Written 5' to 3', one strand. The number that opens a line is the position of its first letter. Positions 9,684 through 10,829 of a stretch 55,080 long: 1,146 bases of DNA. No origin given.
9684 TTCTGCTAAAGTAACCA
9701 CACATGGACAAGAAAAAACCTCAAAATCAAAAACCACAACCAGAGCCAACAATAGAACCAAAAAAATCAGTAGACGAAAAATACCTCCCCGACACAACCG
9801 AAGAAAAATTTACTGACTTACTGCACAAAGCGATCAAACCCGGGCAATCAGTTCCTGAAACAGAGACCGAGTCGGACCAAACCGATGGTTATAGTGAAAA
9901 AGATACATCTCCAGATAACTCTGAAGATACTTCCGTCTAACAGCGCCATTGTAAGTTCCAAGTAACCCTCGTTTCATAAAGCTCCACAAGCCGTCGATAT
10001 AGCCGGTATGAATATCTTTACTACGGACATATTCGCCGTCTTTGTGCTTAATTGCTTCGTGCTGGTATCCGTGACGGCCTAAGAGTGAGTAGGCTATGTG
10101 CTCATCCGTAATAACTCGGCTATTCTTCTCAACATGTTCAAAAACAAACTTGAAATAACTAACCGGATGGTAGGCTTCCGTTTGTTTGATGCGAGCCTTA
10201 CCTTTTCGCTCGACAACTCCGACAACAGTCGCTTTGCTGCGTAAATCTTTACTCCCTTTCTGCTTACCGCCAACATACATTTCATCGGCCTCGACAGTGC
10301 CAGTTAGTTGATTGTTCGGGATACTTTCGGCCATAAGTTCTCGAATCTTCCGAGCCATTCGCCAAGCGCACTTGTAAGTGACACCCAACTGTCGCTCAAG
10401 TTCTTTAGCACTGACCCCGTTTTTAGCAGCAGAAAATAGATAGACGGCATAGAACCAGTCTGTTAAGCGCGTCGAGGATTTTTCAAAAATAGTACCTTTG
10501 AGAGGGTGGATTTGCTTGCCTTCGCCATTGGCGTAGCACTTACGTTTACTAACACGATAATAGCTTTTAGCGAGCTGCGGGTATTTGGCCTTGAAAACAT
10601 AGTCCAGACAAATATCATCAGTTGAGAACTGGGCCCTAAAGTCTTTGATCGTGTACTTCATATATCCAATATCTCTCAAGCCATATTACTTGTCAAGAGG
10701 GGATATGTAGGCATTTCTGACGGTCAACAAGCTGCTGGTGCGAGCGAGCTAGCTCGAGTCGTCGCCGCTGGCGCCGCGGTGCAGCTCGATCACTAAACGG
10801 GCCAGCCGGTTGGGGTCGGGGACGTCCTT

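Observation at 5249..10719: Cargo-carrying IS1595-family transposon with intact ends and a perfect 8-bp target duplication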

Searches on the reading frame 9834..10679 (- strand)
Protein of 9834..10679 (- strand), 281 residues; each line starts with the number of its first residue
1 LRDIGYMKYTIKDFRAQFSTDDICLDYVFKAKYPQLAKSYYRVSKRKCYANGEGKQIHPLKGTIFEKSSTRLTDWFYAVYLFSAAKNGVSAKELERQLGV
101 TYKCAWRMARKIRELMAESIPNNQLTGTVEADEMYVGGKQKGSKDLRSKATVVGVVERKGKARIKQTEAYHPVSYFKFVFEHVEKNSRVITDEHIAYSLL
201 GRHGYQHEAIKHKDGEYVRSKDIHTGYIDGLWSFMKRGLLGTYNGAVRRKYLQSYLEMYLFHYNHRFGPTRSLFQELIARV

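Call 6: search_protein_families(library=pfam, proteins=[window:9834-10679:-], max_evalue=0.01)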
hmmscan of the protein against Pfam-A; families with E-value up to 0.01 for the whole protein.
window:9834-10679:- (281 aa): 1 family
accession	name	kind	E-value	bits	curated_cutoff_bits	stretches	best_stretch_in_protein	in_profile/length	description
PF12762.13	DDE_Tnp_IS1595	-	5.5e-27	95.1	27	1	124-264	1-153/153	ISXO2-like transposase domain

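Call 7: search_protein_families(library=ncbifam, proteins=[window:9834-10679:-], max_evalue=0.01)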
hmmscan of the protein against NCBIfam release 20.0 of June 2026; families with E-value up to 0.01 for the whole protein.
window:9834-10679:- (281 aa): 1 family
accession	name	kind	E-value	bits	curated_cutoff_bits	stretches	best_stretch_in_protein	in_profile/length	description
NF033547.1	transpos_IS1595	equivalog_domain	1e-49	169.4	75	1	68-266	2-215/215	IS1595 family transposase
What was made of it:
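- Checked: The transposase (9834-10679, or 10661 from the ATG, minus strand) hits Pfam PF12762 at 5.5e-27 and NCBIfam NF033547 'IS1595 family transposase' at 1e-49 (calls 6, 7).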

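Call 9: find_encoding_contigs(protein=window:9834-10679:-, flank=10000, max_places=10)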
Protein window:9834-10679:- (281 aa): no gene with exactly this product is on record in the collection.
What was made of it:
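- Tried and rejected: The 281-aa transposase read from the TTG start is not on record (call 9).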

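Call 14: find_encoding_contigs(protein=window:9834-10661:-, flank=10000, max_places=10)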
Protein window:9834-10661:- (275 aa): 2 contigs read that carry it; 2 places shown.
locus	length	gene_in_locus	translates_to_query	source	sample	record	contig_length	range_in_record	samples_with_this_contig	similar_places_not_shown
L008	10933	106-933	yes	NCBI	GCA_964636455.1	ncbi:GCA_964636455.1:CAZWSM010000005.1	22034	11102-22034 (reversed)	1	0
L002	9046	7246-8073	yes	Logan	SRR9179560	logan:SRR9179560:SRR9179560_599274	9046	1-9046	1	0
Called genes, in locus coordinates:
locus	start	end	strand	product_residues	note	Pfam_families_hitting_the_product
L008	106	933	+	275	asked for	PF12762:DDE_Tnp_IS1595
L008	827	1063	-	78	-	-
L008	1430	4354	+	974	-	-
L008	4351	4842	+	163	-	-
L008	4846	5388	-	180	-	-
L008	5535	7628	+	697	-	-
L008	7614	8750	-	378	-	PF04519:Bactofilin (weak), PF26514:DUF8173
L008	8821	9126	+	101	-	-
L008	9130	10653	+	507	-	-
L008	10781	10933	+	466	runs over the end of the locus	PF02156:Glyco_hydro_26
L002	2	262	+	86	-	?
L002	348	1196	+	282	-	PF18075:FtsX_ECD, PF02687:FtsX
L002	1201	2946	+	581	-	PF00664:ABC_membrane, PF00005:ABC_tran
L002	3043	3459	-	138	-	PF24875:DUF7736 (weak)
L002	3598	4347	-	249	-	PF00005:ABC_tran, PF13304:AAA_21 (faint)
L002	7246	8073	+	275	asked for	PF12762:DDE_Tnp_IS1595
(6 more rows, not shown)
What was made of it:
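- It is single copy in the genome (calls 9, 14).
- Tried and rejected: The 275-aa form is on record, once per assembly (call 14).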

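Call 16: find_homologous_proteins(query=window:9834-10679:-, max_evalue=1e-10)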
Query window:9834-10679:- (281 aa): 2499 proteins with E <= 1e-10 among 2893 candidates; the best 120 are listed.
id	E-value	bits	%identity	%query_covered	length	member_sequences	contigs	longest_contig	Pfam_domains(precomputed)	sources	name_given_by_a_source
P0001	4.6e-170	582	91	98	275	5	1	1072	PF12762.14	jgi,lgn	-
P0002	1.9e-87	312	54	98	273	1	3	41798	PF12762.14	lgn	-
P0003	2.3e-85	305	55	98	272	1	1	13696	PF12762.14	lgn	-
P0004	1.3e-82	296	54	98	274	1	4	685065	PF12762.14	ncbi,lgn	-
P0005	1.7e-82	295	53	98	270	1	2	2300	PF12762.14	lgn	-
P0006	1.7e-81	292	53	96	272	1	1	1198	PF12762.14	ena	-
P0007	2.9e-81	291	51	98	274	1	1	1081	PF12762.14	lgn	-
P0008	2.8e-80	288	53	98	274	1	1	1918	PF12762.14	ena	-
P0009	3.4e-80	288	52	98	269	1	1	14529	PF12762.14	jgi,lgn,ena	-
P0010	9.4e-80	286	51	98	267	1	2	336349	PF12762.14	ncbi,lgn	ncbi:MAG: IS1595 family transposase [Patescibacteria group bacterium]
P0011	1.1e-79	286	52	98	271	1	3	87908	PF12762.14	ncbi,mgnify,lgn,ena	ncbi:MAG: IS1595 family transposase [Patescibacteria group bacterium]|mgnify:CR=1 FL=1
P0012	1.3e-79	286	53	98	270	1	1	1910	PF12762.14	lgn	-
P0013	3.3e-79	285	50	98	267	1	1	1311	PF12762.14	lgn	-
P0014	4.8e-79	284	50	99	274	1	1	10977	PF12762.14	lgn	-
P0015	4.9e-79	284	52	98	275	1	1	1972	PF12762.14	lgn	-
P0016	6.2e-79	284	51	98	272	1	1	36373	PF12762.14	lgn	-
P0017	7.8e-79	283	51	96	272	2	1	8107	PF12762.14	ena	-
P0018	9.0e-79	283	51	98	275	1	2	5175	PF12762.14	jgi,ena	-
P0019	9.6e-79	283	51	98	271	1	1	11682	PF12762.14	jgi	jgi:transposase-like protein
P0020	1.5e-78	282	51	96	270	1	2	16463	PF12762.14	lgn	-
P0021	2.1e-78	282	52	98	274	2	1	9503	PF12762.14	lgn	-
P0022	2.2e-78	282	48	97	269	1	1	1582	PF12762.14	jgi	jgi:transposase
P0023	5.0e-78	281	50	98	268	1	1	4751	PF12762.14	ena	-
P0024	5.0e-78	281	52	98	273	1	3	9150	PF12762.14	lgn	-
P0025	7.8e-78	280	49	98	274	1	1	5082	PF12762.14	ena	-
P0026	9.3e-78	280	50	98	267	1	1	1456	PF12762.14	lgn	-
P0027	1.1e-77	279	50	98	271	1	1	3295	PF12762.14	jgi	jgi:transposase-like protein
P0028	1.2e-77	279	50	98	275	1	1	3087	PF12762.14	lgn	-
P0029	1.8e-77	279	49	99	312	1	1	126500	PF12760.13,PF12762.14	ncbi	-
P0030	1.9e-77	279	52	98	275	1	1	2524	PF12762.14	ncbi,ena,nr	ncbi:MAG: IS1595 family transposase [Candidatus Saelkia tenebricola]|nr:IS1595 family transposase [C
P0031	2.6e-77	278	48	98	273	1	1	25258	PF12762.14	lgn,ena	-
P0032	3.4e-77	278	51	98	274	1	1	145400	PF12762.14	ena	-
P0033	3.5e-77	278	49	98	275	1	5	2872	PF12762.14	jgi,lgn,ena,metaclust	metaclust:\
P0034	4.8e-77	277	50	98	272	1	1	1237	PF12762.14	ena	-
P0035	7.8e-77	277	50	97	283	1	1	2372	PF12760.13,PF12762.14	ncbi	-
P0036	9.5e-77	276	48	98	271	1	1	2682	PF12762.14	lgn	-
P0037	1.2e-76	276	50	98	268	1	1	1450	PF12762.14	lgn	-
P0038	1.7e-76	276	50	98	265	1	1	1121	PF12762.14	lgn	-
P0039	2.2e-76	275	50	96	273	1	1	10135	PF12762.14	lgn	-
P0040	2.9e-76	275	50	98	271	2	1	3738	PF12762.14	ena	-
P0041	3.4e-76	275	49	97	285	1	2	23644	PF12760.13,PF12762.14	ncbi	-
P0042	3.6e-76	275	50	98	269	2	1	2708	PF12762.14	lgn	-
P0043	3.8e-76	274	51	98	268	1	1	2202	PF12762.14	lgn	-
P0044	4.5e-76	274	50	98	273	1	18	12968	PF12762.14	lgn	-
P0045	4.8e-76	274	49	97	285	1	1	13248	PF12760.13,PF12762.14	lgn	-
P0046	4.8e-76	274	50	98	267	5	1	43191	PF12762.14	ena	-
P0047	7.2e-76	274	49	98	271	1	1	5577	PF12762.14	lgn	-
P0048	7.4e-76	274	51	98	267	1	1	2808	PF12762.14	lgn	-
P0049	8.3e-76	273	49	98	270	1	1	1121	PF12762.14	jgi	jgi:transposase-like protein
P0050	8.7e-76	273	49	97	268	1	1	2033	PF12762.14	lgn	-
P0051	1.2e-75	273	48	98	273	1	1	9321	PF12762.14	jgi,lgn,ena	-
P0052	1.3e-75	273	51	97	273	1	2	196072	PF12762.14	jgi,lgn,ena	jgi:transposase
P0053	1.3e-75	273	49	97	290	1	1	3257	PF12760.13,PF12762.14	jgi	-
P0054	1.3e-75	273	52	98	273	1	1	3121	PF12762.14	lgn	-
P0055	1.4e-75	273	51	98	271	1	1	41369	PF12762.14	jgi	-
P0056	1.4e-75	273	50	98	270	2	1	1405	PF12762.14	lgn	-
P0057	1.4e-75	273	48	98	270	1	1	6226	PF12762.14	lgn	-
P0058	1.4e-75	273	49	98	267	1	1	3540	PF12762.14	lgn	-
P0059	1.5e-75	273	49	98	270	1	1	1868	PF12762.14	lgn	-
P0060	1.9e-75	272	48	98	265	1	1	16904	PF12762.14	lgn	-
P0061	1.9e-75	272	50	97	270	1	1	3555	PF12762.14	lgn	-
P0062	2.2e-75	272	48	98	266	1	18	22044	PF12762.14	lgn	-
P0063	2.2e-75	272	48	98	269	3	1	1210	PF12762.14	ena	-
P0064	2.3e-75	272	49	97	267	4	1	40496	PF12762.14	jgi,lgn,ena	-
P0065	2.6e-75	272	50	98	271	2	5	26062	PF12762.14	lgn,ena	-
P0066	2.7e-75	272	51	98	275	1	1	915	PF12762.14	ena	-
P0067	4.2e-75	271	48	98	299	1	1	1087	PF12760.13,PF12762.14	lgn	-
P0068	4.2e-75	271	51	98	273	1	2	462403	PF12762.14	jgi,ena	jgi:transposase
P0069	4.7e-75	271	49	98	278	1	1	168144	PF12762.14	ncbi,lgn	-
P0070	7.3e-75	270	50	97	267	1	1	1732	PF12762.14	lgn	-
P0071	7.6e-75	270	48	98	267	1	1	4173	PF12762.14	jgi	-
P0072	7.6e-75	270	47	98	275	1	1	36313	PF12762.14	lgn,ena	-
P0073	7.6e-75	270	49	98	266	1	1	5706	PF12762.14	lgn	-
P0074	8.5e-75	270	51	98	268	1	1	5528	PF12762.14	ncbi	-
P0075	1.5e-74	269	49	98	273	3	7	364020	PF12762.14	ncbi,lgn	-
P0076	1.6e-74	269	47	98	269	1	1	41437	PF12762.14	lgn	-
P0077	1.6e-74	269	49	98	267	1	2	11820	PF12762.14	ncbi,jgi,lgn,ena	-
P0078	1.7e-74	269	48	98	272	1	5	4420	PF12762.14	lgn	-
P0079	1.7e-74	269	49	98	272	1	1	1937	PF12762.14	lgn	-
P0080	1.9e-74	269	48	97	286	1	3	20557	PF12760.13,PF12762.14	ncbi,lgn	-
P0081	1.9e-74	269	47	98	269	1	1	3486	PF12762.14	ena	-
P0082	1.9e-74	269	49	98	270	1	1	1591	PF12762.14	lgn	-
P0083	2.1e-74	269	48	98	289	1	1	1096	PF12762.14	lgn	-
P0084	2.2e-74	269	49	98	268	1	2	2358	PF12762.14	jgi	jgi:transposase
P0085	2.3e-74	269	50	98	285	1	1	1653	PF12760.13,PF12762.14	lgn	-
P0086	2.5e-74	269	49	98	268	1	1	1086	PF12762.14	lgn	-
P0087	2.7e-74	268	48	98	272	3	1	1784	PF12762.14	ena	-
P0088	2.7e-74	268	49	98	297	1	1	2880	PF12762.14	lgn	-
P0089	3.7e-74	268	49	98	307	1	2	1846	PF12762.14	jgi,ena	-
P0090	3.9e-74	268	49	98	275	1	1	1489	PF12762.14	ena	-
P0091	4.2e-74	268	49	98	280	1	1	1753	PF12760.13,PF12762.14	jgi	jgi:transposase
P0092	4.9e-74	268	47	98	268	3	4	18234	PF12762.14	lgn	-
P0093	5.0e-74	268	48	98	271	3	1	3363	PF12762.14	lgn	-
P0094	5.1e-74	268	49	98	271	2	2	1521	PF12762.14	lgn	-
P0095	6.7e-74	267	48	97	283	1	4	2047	PF12760.13,PF12762.14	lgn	-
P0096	6.9e-74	267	50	98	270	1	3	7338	PF12762.14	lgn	-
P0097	8.1e-74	267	49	98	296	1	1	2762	PF12760.13,PF12762.14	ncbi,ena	-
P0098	8.7e-74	267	49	98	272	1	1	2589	PF12762.14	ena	-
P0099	9.1e-74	267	49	98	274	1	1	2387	PF12762.14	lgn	-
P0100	9.1e-74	267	47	98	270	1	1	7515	PF12762.14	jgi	jgi:transposase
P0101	9.8e-74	267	46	98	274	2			PF12762.14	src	-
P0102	1.1e-73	266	48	98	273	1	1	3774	PF12762.14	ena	-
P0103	1.2e-73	266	50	98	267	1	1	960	PF12762.14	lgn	-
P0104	1.3e-73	266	47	98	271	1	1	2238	PF12762.14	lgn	-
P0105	1.3e-73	266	47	97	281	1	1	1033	PF12760.13,PF12762.14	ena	-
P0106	1.5e-73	266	47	98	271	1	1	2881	PF12762.14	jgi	-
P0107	1.6e-73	266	48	98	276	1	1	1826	PF12762.14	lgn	-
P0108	1.9e-73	266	49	98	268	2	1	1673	PF12762.14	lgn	-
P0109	2.0e-73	266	48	98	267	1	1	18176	PF12762.14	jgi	jgi:transposase-like protein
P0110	2.4e-73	265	50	98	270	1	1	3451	PF12762.14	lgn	-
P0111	2.9e-73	265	50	96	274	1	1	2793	PF12762.14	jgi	jgi:transposase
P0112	3.1e-73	265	49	98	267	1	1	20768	PF12762.14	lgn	-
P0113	3.4e-73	265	51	93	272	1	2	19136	PF12762.14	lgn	-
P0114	3.7e-73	265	48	98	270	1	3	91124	PF12762.14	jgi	jgi:transposase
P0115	5.1e-73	264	48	98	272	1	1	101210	PF12762.14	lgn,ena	-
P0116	5.6e-73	264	48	98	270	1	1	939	PF12762.14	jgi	jgi:transposase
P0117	5.6e-73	264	49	98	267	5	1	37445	PF12762.14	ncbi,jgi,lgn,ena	-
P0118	6.0e-73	264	49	91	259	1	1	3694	PF12762.14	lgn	-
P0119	6.7e-73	264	48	98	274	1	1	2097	PF12762.14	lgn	-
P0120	6.7e-73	264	48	98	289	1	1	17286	PF12762.14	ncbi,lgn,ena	-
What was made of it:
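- On IS1595 family (ISfinder): Only some relatives carry it (call 16).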

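Call 17: find_encoding_contigs(protein=P0001, flank=10000, max_places=10)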
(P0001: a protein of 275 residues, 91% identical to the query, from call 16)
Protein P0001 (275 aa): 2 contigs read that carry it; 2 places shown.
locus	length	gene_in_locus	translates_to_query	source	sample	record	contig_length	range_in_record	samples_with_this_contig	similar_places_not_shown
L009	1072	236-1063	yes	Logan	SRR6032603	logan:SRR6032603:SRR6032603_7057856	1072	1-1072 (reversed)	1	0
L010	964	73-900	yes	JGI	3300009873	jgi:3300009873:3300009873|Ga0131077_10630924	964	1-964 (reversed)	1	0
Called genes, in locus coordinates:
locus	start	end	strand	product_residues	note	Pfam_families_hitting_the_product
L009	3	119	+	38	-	?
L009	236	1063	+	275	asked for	PF12762:DDE_Tnp_IS1595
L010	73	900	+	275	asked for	PF12762:DDE_Tnp_IS1595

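Call 19: find_encoding_contigs(protein=P0121, flank=10000, max_places=10)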
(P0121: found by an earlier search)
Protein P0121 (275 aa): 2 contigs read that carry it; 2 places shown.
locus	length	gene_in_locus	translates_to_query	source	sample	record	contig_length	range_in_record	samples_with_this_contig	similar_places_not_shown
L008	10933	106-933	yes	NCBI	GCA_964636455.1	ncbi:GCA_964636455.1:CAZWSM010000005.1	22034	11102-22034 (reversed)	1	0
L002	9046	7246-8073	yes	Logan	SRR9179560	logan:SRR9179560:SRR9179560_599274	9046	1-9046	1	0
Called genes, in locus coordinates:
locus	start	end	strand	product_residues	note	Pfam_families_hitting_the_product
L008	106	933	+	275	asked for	PF12762:DDE_Tnp_IS1595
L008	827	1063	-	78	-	-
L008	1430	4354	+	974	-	-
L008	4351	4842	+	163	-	-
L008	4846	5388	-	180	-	-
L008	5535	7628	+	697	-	-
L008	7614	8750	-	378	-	PF04519:Bactofilin (weak), PF26514:DUF8173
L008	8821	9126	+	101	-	-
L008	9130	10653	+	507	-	-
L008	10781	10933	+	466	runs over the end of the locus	PF02156:Glyco_hydro_26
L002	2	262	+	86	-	?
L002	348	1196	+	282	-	PF18075:FtsX_ECD, PF02687:FtsX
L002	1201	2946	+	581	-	PF00664:ABC_membrane, PF00005:ABC_tran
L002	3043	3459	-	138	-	PF24875:DUF7736 (weak)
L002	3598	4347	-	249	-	PF00005:ABC_tran, PF13304:AAA_21 (faint)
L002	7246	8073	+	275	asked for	PF12762:DDE_Tnp_IS1595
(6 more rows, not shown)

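Call 22: find_encoding_contigs(protein=P0123, flank=10000, max_places=10)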
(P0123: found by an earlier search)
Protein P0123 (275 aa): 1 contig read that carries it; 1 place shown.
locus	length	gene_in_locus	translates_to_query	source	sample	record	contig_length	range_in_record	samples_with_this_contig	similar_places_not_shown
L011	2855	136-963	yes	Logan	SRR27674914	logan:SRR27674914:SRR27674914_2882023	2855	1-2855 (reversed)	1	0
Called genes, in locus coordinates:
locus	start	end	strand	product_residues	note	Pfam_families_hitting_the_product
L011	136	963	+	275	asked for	PF12762:DDE_Tnp_IS1595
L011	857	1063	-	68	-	-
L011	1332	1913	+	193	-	-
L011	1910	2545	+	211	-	PF13483:Lactamase_B_3, PF23023:Anti-Pycsar_Apyc1 (faint), PF12706:Lactamase_B_2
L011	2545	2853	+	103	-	?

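Call 25: find_related_loci(query=A1, collection=genome_contigs, flank=10000)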
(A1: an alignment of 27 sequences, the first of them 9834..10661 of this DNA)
Query A1 (275 aa) in genome_contigs; peptide patterns used: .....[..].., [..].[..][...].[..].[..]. (x = any residue, [..] = any of these).
600 stretches matched a pattern (row limit reached: there are more); 587 encode a relative of the query (tblastn E <= 1e-3); the best 80 are kept; 80 distinct loci.
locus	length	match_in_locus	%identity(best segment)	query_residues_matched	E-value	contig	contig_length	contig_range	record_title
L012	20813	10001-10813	45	1-275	1e-72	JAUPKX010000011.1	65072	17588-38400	MAG: Patescibacteria group bacterium isolate erpe_2018_pw_0hr_WHONDRS-PP48-000085_B_bin.9 scaffold_1018918, whole genome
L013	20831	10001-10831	45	1-273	3e-71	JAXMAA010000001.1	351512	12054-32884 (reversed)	MAG: Candidatus Saccharimonadales bacterium isolate STL-PAT16 C2.208.fa-1, whole genome shotgun sequence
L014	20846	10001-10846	45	2-275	4e-70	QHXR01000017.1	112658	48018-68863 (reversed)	MAG: Acidobacteria bacterium isolate gp4 AA15 14_0903_13_30cm_scaffold_1928727_curated, whole genome shotgun sequence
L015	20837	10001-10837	43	3-275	1e-69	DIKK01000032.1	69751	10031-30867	MAG TPA_asm: Dehalococcoidia bacterium UBA5620 UBA5620_contig_48145, whole genome shotgun sequence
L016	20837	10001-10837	42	2-274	9e-68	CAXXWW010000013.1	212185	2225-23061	MAG: Dehalococcoidia bacterium isolate 6f417b46-71ab-4e31-a275-6032fe6bf018 genome assembly, contig: contig_13, whole ge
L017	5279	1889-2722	45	2-273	5e-67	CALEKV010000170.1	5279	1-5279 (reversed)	MAG TPA_asm: uncultured Candidatus Saccharibacteria bacterium isolate SRR3330208_bin.157_CONCOCT_v1.1_MAG genome assembl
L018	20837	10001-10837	42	2-274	5e-67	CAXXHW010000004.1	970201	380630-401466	MAG: Dehalococcoidia bacterium isolate 557c96e6-7d8d-4d87-ac40-868fa156ef41 genome assembly, contig: contig_4, whole gen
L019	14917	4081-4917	45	2-275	7e-67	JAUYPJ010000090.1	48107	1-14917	MAG: Candidatus Omnitrophota bacterium isolate C4_metabat.bin.25 C4_k141_682584, whole genome shotgun sequence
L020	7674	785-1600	46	2-260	2e-65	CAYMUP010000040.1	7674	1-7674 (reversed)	MAG TPA_asm: uncultured Candidatus Saccharibacteria bacterium isolate SRP286056_co1_462 genome assembly, contig: NODE_12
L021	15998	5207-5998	43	1-260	2e-65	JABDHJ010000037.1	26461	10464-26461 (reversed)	MAG: Verrucomicrobia bacterium isolate BWOrgControl_Nextera80_MAG4 3300021044.a:Ga0206872_10099, whole genome shotgun se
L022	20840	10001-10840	42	3-273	1e-64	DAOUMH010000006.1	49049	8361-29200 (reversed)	MAG TPA_asm: Dehalococcoidales bacterium isolate W53_108 k135_336404, whole genome shotgun sequence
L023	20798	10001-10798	43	2-260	5e-64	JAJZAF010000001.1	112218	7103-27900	MAG: bacterium isolate FK5.bin85 NODE_139_length_112218_cov_1.941405, whole genome shotgun sequence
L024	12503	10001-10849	42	2-275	5e-63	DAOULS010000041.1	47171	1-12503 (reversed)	MAG TPA_asm: Dehalococcoidales bacterium isolate W31_49 k127_577519, whole genome shotgun sequence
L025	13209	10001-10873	40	1-275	4e-63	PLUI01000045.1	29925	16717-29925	MAG: Acidobacteriaceae bacterium isolate palsa_362 73.20120700_P3S.10_contig_2930, whole genome shotgun sequence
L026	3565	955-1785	42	1-275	4e-63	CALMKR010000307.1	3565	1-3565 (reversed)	MAG TPA_asm: uncultured bacterium isolate SRR5676466_bin.108_CONCOCT_v1.1_MAG genome assembly, contig: ERZ724530.10415,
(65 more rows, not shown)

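Call 32: search_protein_families(library=pfam, alignment_id=A2, max_evalue=0.0001)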
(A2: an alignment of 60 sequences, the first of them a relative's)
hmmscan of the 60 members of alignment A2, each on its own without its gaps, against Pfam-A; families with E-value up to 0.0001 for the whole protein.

A. member 1, L018:10879-11718:- (279 aa): 1 family
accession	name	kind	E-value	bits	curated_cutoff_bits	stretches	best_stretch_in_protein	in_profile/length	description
PF08861.15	DUF1828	-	2.8e-14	53.6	22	1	33-124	1-91/91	Domain of unknown function DUF1828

B. families by the number of members that match (of 60 scanned): 27 families (the first 25 are shown)
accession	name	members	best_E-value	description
PF12762.13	DDE_Tnp_IS1595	2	8.1e-45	ISXO2-like transposase domain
PF12760.12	Zn_ribbon_IS1595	2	8.9e-10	Transposase zinc-ribbon domain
PF00106.31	adh_short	1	1.4e-53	short chain dehydrogenase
PF13561.12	adh_short_C2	1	7e-36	Enoyl-(Acyl carrier protein) reductase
PF02384.22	N6_Mtase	1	3e-31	N-6 DNA Methylase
PF18931.5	DUF5680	1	4.4e-31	Domain of unknown function (DUF5680)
PF02452.23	PemK_toxin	1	8.6e-30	PemK-like, MazF-like toxin of type II toxin-antitoxin system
PF03479.20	PCC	1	2e-29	Plants and Prokaryotes Conserved (PCC) domain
PF08861.15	DUF1828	1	2.8e-14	Domain of unknown function DUF1828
PF08659.16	KR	1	4.9e-14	KR domain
PF00903.31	Glyoxalase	1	2.5e-10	Glyoxalase/Bleomycin resistance protein/Dioxygenase superfamily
PF04191.18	PEMT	1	6.1e-10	Phospholipid methyltransferase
PF04140.19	ICMT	1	9.6e-08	Isoprenylcysteine carboxyl methyltransferase (ICMT) family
PF07883.17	Cupin_2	1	4.5e-07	Cupin domain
PF01370.27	Epimerase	1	1.7e-06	NAD dependent epimerase/dehydratase family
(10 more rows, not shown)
